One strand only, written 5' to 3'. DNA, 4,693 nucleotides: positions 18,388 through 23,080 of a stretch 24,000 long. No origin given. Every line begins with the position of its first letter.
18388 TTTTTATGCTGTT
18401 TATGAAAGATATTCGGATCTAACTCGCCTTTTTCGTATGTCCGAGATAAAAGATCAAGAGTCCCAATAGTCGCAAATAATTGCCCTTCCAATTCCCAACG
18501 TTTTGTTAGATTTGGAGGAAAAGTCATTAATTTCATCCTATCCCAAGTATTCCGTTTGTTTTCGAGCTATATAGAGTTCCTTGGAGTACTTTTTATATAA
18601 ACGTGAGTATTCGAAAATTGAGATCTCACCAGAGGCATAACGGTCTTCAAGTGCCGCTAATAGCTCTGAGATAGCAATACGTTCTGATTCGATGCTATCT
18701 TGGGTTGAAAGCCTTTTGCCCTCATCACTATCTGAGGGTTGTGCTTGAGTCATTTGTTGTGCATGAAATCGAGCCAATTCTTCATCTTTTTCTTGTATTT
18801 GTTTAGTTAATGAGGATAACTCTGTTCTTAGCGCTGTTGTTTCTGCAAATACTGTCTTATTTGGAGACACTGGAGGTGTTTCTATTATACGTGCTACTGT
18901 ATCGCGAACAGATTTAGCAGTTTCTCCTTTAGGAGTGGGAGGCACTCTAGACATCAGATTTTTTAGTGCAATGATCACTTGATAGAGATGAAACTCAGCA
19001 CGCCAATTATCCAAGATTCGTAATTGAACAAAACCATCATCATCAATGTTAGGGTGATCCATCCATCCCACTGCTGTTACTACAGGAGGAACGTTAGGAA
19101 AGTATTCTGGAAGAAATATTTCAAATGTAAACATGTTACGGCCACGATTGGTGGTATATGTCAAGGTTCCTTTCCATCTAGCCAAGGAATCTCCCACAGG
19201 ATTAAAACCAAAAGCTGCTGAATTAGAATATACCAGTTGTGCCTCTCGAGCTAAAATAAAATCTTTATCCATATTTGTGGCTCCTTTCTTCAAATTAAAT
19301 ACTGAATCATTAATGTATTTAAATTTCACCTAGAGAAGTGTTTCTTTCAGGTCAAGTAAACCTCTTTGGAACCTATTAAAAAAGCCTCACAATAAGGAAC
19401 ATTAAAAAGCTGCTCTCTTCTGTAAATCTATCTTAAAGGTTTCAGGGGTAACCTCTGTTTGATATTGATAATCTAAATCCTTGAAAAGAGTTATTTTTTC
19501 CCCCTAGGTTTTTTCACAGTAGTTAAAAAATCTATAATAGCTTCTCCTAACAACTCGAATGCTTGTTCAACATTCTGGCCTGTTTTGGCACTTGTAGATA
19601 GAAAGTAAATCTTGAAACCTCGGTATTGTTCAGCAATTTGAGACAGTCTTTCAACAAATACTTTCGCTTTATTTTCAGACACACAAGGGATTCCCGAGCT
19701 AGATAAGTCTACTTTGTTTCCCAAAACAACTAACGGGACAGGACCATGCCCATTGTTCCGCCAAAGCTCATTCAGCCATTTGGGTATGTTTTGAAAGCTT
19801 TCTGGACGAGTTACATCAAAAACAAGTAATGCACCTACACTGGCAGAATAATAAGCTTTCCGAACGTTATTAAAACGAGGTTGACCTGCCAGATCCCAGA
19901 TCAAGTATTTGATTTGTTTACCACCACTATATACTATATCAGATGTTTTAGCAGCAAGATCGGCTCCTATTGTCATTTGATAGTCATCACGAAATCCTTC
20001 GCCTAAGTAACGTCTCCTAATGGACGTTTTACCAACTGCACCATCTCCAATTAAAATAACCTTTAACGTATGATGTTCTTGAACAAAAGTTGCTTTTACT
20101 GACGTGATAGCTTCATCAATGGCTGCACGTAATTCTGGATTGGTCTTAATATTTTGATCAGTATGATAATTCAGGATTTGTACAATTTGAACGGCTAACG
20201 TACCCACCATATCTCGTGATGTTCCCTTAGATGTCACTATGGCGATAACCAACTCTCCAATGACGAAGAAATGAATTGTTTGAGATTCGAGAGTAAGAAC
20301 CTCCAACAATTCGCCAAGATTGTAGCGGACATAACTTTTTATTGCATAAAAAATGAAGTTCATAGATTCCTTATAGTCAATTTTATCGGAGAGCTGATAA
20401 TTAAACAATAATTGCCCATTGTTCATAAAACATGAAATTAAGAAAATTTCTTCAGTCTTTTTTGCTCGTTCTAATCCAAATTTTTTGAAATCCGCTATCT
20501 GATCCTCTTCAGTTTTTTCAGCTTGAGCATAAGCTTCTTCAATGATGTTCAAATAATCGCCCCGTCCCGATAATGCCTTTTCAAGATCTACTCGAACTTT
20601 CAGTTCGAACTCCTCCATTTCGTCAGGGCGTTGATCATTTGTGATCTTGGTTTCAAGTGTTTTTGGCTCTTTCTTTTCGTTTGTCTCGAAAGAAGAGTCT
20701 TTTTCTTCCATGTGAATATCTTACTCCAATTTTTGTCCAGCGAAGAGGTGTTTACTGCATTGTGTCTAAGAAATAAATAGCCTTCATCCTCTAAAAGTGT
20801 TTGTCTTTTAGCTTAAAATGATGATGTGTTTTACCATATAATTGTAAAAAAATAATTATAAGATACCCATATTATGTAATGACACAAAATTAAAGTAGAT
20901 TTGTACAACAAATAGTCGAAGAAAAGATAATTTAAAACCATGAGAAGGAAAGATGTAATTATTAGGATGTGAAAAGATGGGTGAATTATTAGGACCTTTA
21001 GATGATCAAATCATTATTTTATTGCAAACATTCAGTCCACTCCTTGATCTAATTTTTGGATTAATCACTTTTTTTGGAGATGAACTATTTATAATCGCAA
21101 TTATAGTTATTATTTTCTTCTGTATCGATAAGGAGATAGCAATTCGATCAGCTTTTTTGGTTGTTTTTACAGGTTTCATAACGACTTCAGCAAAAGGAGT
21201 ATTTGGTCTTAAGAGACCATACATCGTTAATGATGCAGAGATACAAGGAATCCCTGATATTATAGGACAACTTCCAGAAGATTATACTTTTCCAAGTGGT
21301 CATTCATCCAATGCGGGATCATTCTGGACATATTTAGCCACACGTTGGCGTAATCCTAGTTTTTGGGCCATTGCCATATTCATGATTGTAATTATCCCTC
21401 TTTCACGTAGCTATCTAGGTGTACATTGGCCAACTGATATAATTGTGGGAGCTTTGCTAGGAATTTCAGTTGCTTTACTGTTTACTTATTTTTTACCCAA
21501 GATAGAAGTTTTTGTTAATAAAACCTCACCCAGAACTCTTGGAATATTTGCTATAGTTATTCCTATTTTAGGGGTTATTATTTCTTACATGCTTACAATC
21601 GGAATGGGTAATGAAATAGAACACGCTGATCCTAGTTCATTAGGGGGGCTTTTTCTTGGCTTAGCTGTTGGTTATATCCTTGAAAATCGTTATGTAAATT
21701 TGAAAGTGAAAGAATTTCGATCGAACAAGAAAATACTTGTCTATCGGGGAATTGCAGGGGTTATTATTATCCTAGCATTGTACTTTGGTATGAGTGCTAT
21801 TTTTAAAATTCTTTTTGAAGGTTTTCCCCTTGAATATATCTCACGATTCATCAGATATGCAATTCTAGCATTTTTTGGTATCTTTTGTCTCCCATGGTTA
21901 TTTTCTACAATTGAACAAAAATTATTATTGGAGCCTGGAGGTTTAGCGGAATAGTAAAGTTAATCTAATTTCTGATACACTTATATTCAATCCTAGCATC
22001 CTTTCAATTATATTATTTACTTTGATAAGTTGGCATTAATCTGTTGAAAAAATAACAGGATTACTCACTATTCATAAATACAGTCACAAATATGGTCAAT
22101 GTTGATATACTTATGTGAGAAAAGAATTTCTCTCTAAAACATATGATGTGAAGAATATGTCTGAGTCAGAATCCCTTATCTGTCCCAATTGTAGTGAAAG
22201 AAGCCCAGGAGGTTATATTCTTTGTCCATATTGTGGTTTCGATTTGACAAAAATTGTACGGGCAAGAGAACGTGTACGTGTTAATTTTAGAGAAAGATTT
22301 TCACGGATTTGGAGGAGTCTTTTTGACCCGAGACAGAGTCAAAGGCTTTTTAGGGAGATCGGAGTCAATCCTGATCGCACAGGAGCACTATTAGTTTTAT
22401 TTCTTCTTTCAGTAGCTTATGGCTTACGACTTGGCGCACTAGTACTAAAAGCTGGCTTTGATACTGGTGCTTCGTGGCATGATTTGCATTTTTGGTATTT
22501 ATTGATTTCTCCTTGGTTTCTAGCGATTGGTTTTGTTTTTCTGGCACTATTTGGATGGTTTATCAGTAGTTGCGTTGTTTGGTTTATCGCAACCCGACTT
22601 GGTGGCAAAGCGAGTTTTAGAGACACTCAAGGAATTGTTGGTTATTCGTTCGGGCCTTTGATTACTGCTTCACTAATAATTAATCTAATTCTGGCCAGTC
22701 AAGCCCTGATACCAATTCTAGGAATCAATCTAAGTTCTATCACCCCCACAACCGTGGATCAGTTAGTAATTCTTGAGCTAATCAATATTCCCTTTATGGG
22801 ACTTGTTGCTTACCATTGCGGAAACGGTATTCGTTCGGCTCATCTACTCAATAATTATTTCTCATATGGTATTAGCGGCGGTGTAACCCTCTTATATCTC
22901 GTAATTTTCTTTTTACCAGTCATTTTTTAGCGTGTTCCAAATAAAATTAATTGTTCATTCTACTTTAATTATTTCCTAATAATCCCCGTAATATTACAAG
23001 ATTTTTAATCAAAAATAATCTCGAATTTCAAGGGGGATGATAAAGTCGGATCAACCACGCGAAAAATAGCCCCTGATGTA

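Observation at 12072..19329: Near-complete eukaryote-type ESCRT-I/-II/-III plus Vps4 gene cluster in an archaeal core-genome context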

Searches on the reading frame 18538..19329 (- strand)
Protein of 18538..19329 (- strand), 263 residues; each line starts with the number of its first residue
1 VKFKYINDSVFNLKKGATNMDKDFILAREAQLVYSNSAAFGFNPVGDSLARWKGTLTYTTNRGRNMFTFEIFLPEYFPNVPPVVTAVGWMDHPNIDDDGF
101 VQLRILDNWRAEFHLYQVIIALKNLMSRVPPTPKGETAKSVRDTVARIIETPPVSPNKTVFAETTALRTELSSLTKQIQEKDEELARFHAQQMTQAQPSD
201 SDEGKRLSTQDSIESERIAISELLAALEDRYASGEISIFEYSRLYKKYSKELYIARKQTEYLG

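Call 3: search_protein_families(library=pfam, proteins=[window:18538-19329:-], max_evalue=1)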
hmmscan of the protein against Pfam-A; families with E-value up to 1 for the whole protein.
window:18538-19329:- (263 aa): 8 families
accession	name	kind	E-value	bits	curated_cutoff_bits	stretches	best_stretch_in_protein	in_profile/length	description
PF00179.31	UQ_con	-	9.7e-14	51.6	27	1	34-129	11-111/140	Ubiquitin-conjugating enzyme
PF05743.18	UEV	-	0.00033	20.9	27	1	50-131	33-120/121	UEV domain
PF21928.1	XLF_CC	-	0.054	13.8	27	1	163-187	16-40/53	XLF protein coiled-coil region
PF17792.6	ThiD2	-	0.12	13.2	23.5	1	171-248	27-105/124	ThiD2 family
PF20993.2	CENPH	-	0.12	12.9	27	1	163-227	106-169/175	CENPH protein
PF01763.21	Herpes_UL6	-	0.12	11.3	27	1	133-211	353-429/562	Herpesvirus UL6 like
PF11365.13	SOGA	-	0.14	13.6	31.1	1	162-223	14-80/94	Protein SOGA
PF03961.19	FapA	-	0.18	11.8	31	1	163-241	150-229/272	Flagellar Assembly Protein A beta solenoid domain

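Call 38: search_solved_structures(query=window:18538-19329:-, max_evalue=0.01, show_alignments=2)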
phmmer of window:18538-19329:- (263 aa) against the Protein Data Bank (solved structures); distinct sequences matched with E-value up to 0.01: 203 (the best 60 are shown).
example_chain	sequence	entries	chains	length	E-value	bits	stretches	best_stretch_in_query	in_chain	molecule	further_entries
2e2c_A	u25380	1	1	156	1.1e-07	35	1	33-128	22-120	UBIQUITIN CONJUGATING ENZYME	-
4gpr_A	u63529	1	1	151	1.2e-07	34.8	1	42-132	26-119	Ubiquitin-conjugating enzyme family protein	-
5d0k_A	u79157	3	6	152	1.6e-07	34.4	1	39-131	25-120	Ubiquitin-conjugating enzyme E2 D2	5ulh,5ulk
9b55_A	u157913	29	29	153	1.7e-07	34.3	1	40-131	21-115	Ubiquitin-conjugating enzyme E2 4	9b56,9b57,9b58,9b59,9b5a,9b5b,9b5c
4ii2_C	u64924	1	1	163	2e-07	34.1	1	40-131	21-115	Ubiquitin-conjugating enzyme E2 4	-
5d0m_A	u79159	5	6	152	2.5e-07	33.8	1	41-131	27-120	Ubiquitin-conjugating enzyme E2 D2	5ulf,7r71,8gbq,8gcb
6w9d_A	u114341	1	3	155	2.6e-07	33.8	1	42-131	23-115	Ubiquitin-conjugating enzyme E2 D2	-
6zm3_AAA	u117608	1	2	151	3e-07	33.5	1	65-136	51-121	Putative ubiquitin-conjugating enzyme e2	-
8iya_B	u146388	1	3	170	3.5e-07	33.3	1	42-131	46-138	Ubiquitin-conjugating enzyme E2 E1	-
8grq_N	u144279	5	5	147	4.5e-07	32.9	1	38-131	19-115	Ubiquitin-conjugating enzyme E2D 3 (UBC4/5 homolog, yeast), isoform CRA_a | Ubiquitin-conjugating enzyme E2 D3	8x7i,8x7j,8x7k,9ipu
8grm_P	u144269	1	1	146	5.2e-07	32.8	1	39-131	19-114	UbcH5b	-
8vk8_A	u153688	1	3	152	5.6e-07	32.6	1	39-131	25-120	Ubiquitin-conjugating enzyme E2 D2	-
5h7s_A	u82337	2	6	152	5.9e-07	32.6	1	66-151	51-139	Ubiquitin-conjugating enzyme E2 N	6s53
7bbd_C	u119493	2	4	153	6e-07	32.5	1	66-151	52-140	Ubiquitin-conjugating enzyme E2 N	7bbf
5eya_A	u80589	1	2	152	6e-07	32.5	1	66-151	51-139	Ubiquitin-conjugating enzyme E2 N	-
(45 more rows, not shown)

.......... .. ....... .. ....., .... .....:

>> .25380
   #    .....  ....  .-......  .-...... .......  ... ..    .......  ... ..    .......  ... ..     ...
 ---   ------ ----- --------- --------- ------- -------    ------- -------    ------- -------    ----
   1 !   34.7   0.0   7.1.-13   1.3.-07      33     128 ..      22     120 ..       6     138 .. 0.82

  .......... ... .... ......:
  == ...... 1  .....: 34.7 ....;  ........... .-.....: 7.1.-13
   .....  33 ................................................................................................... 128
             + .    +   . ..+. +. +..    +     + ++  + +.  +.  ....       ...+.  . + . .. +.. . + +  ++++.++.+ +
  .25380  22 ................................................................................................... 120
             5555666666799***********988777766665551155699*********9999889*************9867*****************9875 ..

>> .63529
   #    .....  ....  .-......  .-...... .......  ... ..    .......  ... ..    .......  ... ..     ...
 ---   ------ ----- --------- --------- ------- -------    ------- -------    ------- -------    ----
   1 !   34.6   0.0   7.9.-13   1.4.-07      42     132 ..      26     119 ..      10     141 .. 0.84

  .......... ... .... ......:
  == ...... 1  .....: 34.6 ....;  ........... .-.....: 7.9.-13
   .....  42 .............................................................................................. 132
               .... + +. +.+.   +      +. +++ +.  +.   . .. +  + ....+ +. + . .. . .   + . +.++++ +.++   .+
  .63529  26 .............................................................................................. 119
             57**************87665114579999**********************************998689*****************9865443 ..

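Call 66: search_protein_families(library=ncbifam, proteins=[window:18538-19329:-], max_evalue=0.001)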
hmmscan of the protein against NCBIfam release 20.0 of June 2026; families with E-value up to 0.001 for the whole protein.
window:18538-19329:- (263 aa): 1 family
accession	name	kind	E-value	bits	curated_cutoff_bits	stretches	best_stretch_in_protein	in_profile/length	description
NF002727.0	PRK02615.1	equivalog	0.0007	18.4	335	1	165-247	36-116/349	thiamine phosphate synthase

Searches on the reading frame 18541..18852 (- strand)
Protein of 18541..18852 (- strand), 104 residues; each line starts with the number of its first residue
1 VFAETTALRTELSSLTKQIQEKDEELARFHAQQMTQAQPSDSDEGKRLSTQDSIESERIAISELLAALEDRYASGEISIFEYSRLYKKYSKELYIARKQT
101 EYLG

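Call 49: search_solved_structures(query=A4, max_evalue=10, show_alignments=3)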
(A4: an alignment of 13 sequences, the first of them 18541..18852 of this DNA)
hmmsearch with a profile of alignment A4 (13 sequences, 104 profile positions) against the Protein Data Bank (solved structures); distinct sequences matched with E-value up to 10: 16.
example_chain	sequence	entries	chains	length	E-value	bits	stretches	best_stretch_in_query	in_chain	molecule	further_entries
7d2g_A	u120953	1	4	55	0.033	17.7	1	3-34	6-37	Liprin-alpha-2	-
9okb_O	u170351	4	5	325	0.074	16.6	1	4-48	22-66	Centromere protein O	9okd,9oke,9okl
8whn_A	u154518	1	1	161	0.076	16.5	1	43-94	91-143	Ribophorin 1 superfamily protein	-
7d2h_A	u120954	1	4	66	0.093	16.3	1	4-35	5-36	Liprin-alpha-2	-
8tvl_A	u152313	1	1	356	0.23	15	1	7-41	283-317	Plasminogen-binding group A streptococcal M-like protein PAM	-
7eqc_J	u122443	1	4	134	0.25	14.9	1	3-31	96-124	Kinesin-like protein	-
9tls_A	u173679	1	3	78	0.72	13.4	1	6-69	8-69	Sc-apCC-2-KLHL20-3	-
7qdk_A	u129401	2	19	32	0.88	13.1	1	4-30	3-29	CC-TypeN-LaLd | CC-TypeN-LaUbUcLd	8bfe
7a48_B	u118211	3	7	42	1.1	12.8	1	8-42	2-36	APH colied-coil | APH coiled-coil | Coiled-coil APH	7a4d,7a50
4lin_A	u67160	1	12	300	1.8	12.1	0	9-74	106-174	Tail needle protein gp26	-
4dk0_A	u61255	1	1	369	3.1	11.4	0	46-90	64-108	Putative MacA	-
8ev8_A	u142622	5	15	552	3.3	11.3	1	60-94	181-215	Cyclic nucleotide-gated cation channel alpha-3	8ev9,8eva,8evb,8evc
8etp_A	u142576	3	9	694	3.7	11.1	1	60-94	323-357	Cyclic nucleotide-gated cation channel alpha-3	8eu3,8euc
9tlt_A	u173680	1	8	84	4.8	10.8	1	6-74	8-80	Sc-apCC-2-KLHL20-4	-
3mqb_A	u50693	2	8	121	9.3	9.8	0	5-37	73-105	Bone marrow stromal antigen 2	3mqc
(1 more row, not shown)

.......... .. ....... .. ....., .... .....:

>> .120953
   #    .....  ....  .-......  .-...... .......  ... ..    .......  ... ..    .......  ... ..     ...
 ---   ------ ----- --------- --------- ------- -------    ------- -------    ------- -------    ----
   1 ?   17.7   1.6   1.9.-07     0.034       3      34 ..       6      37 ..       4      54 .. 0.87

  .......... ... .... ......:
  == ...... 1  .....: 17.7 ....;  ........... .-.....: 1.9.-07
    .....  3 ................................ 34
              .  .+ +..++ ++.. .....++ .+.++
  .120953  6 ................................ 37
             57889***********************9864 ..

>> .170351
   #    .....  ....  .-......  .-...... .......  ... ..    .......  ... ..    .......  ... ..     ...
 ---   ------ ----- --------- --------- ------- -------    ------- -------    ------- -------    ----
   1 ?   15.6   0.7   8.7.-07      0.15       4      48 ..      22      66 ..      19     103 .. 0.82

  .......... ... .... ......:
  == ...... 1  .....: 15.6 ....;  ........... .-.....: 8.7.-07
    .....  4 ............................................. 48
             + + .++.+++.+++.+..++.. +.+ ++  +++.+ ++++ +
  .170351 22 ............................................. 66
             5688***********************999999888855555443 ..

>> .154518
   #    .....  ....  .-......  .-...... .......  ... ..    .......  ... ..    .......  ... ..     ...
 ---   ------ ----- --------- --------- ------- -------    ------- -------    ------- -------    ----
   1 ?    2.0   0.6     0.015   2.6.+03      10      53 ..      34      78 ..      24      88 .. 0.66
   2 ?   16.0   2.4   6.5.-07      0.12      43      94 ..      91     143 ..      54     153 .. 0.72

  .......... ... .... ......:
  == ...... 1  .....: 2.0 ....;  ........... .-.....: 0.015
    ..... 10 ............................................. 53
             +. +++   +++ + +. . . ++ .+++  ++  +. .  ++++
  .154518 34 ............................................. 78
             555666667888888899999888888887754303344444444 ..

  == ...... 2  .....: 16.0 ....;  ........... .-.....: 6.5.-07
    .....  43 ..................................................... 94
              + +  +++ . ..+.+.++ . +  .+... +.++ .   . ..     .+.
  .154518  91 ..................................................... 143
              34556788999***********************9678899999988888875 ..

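Call 51: search_protein_families(library=pfam, alignment_id=A4, max_evalue=10)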
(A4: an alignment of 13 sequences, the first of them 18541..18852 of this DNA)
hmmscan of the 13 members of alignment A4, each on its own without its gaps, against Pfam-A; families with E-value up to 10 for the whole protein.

A. member 1, window:18541-18852:- (104 aa): 9 families
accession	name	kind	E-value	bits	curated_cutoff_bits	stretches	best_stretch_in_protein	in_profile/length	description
PF21928.1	XLF_CC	-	0.013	15.8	27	1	4-28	16-40/53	XLF protein coiled-coil region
PF17792.6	ThiD2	-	0.017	15.9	23.5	1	13-90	28-106/124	ThiD2 family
PF14197.11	Cep57_CLD_2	-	0.021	15.3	27.1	1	3-28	3-28/67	Centrosome localisation domain of PPC89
PF20993.2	CENPH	-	0.022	15.3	27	1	4-68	106-169/175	CENPH protein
PF11365.13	SOGA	-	0.057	14.9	31.1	1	4-64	15-80/94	Protein SOGA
PF03961.19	FapA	-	0.068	13.2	31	1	6-82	152-229/272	Flagellar Assembly Protein A beta solenoid domain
PF08657.15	DASH_Spc34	-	0.081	13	26.7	1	7-69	221-278/280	DASH complex subunit Spc34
PF05120.17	GvpG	-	0.086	13.5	30.6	1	60-84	32-56/67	Gas vesicle protein G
PF09454.15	Vps23_core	-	0.12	12.8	26.8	1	56-97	18-59/64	Vps23 core domain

B. families by the number of members that match (of 13 scanned): 36 families (the first 25 are shown)
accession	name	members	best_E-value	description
PF15188.11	CCDC-167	10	0.076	Coiled-coil domain-containing protein 167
PF03961.19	FapA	9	0.068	Flagellar Assembly Protein A beta solenoid domain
PF09454.15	Vps23_core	8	1.2e-05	Vps23 core domain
PF09851.14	SHOCT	8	0.019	Short C-terminal domain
PF05120.17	GvpG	6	0.036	Gas vesicle protein G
PF14197.11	Cep57_CLD_2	5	0.0025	Centrosome localisation domain of PPC89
PF21928.1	XLF_CC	5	0.013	XLF protein coiled-coil region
PF25764.1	KIF21A_4th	4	0.0017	KIF21A-like domain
PF00261.25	Tropomyosin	3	0.014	Tropomyosin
PF18822.6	CdvA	3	0.042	CdvA-like coiled-coil domain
PF11365.13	SOGA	3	0.057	Protein SOGA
PF06005.17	ZapB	2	0.082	Cell division protein ZapB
PF06886.16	TPX2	1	0.00011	Targeting protein for Xklp2 (TPX2) domain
PF00831.28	Ribosomal_L29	1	0.0078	Ribosomal L29 protein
PF17792.6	ThiD2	1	0.017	ThiD2 family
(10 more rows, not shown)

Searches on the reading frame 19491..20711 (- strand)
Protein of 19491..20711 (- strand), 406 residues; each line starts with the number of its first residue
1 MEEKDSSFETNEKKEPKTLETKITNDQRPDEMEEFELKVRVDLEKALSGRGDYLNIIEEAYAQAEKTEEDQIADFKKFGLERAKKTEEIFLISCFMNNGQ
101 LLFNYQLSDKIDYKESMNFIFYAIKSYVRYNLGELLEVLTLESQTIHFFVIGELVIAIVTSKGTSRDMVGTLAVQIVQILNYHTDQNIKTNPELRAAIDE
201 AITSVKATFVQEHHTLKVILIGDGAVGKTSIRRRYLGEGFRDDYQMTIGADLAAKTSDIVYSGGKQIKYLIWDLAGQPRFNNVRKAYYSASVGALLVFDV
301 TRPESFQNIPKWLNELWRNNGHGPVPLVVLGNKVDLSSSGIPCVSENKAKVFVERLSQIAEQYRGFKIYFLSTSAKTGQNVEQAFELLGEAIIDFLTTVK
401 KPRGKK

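Call 3: search_protein_families(library=pfam, proteins=[window:19491-20711:-], max_evalue=1)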
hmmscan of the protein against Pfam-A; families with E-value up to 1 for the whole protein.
window:19491-20711:- (406 aa): 9 families
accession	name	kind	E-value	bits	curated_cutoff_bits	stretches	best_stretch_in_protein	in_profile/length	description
PF00071.28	Ras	-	1.3e-41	142.3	21.6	1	217-392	1-160/162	Ras family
PF08477.19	Roc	-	1.2e-28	100.2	27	1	217-335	1-119/119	Ras of Complex, Roc, domain of DAPkinase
PF00025.27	Arf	-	2.3e-13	50.4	22.3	1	205-390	4-172/174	ADP-ribosylation factor family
PF00009.33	GTP_EFTU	-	6.6e-05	23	26.5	1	260-389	62-183/188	Elongation factor Tu GTP binding domain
PF04670.18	Gtr1_RagA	-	0.00011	22.1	22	1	217-371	1-156/232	Gtr1/RagA G protein conserved region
PF01926.29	MMR_HSR1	-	0.0088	16.6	21.9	1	217-319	1-102/113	50S ribosome-binding GTPase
PF01206.22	TusA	-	0.017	15.4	28.6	1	282-315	16-49/70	Sulfurtransferase TusA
PF19460.4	DUF5997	-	0.13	12.9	27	1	307-341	36-67/108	Family of unknown function (DUF5997)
PF04296.18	YlxR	-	0.17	12.3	26.9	1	38-68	25-55/75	Protein of unknown function (DUF448)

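Call 66: search_protein_families(library=ncbifam, proteins=[window:19491-20711:-], max_evalue=0.001)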
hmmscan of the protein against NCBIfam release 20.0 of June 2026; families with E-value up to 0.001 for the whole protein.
window:19491-20711:- (406 aa): 1 family
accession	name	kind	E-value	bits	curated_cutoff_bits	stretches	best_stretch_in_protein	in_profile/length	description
TIGR00231.1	small_GTP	domain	1.6e-22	80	42.5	1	215-387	3-161/164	GTP-binding protein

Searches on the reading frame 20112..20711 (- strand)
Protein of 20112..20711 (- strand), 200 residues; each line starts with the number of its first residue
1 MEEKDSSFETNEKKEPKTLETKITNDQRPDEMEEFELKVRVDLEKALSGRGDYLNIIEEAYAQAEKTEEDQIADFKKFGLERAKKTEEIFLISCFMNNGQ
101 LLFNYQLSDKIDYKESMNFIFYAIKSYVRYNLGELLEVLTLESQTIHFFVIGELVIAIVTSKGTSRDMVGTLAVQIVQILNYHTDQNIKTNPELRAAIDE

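Call 73: search_protein_families(library=pfam, proteins=[window:20112-20711:-], max_evalue=0.1)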
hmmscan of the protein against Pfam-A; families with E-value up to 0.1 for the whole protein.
window:20112-20711:- (200 aa): 1 family
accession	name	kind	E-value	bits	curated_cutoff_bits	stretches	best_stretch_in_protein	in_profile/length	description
PF04296.18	YlxR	-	0.057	13.8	26.9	1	38-68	25-55/75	Protein of unknown function (DUF448)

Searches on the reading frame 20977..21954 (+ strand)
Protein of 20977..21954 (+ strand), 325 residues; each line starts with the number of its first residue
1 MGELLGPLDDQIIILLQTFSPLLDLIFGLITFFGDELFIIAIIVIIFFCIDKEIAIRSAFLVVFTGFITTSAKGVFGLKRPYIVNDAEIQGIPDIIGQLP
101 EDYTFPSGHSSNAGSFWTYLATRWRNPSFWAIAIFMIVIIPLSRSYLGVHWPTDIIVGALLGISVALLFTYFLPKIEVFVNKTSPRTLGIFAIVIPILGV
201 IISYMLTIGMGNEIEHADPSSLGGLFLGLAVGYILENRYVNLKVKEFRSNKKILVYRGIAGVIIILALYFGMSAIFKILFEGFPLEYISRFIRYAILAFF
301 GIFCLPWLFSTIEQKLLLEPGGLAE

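Call 18: search_protein_families(library=pfam, proteins=[window:20977-21954:+], max_evalue=0.01)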
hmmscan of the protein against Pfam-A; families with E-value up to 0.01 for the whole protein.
window:20977-21954:+ (325 aa): 3 families
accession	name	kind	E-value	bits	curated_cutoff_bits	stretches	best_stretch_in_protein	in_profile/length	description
PF01569.27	PAP2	-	2.7e-22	79.4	27.2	1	59-175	6-127/130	PAP2 superfamily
PF14378.12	PAP2_3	-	6.4e-05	23.3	27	1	102-166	124-188/190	PAP2 superfamily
PF04138.20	GtrA_DPMS_TM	-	0.0035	18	26.1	1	152-240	25-116/117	GtrA/DPMS, transmembrane domain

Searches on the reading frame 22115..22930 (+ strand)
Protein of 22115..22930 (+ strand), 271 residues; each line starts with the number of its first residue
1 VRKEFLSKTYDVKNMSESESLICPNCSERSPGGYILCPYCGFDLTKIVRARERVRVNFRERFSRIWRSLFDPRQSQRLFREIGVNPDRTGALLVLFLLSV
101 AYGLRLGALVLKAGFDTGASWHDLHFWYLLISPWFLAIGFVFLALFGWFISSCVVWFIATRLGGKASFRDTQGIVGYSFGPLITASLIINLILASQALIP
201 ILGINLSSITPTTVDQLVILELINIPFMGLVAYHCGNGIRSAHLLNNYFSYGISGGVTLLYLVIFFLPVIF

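Call 18: search_protein_families(library=pfam, proteins=[window:22115-22930:+], max_evalue=0.01)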
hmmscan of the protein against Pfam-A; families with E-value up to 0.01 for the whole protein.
window:22115-22930:+ (271 aa): 2 families
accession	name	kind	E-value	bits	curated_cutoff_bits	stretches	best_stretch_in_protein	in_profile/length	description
PF04893.22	Yip1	-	6.6e-12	46.1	28.6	1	66-263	1-169/173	Yip1 domain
PF12773.13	DZR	-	0.0088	16.6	27.3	0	23-44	1-22/45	Double zinc ribbon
